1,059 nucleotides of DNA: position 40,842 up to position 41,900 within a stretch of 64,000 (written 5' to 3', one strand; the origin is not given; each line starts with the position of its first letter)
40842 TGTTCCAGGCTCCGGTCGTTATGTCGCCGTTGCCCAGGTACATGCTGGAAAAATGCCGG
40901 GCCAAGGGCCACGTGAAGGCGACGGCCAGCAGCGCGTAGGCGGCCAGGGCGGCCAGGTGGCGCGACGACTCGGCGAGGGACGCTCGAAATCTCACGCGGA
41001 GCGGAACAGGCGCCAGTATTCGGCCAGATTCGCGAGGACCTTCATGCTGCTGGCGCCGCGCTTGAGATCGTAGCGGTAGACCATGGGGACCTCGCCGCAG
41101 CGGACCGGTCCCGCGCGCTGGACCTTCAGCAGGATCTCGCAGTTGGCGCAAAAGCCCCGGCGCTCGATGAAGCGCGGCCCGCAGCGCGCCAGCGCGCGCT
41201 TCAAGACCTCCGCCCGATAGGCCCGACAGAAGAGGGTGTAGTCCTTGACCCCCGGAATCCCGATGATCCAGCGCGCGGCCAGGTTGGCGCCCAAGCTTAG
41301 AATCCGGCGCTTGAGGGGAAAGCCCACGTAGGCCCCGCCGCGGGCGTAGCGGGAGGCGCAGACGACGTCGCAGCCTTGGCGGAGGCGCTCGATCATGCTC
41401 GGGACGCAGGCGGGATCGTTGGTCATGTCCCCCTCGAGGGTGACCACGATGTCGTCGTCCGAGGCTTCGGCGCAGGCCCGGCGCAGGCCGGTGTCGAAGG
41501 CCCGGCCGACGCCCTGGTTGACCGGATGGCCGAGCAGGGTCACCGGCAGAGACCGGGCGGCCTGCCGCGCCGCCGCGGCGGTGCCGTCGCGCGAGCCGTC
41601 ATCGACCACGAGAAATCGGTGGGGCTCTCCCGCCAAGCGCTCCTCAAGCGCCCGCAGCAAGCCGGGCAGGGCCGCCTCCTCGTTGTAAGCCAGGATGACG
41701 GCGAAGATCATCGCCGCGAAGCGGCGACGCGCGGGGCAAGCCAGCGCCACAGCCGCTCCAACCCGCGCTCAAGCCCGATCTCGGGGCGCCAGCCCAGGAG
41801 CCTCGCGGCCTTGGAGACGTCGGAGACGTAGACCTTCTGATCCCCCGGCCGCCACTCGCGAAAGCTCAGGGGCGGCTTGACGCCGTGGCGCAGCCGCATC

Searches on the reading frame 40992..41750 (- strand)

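Call 9: search_protein_families(library=pfam, proteins=[window:40992-41750:-], max_evalue=0.001)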
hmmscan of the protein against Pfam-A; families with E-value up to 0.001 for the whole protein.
window:40992-41750:- (252 aa): 2 families
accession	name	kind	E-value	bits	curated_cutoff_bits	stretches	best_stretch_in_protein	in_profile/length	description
PF00535.33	Glycos_transf_2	-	8.9e-24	84.7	23.3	1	18-185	3-166/168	Glycosyl transferase family 2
PF12804.13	NTP_transf_3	-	0.00028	21.5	27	1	60-148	50-135/160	MobA-like NTP transferase domain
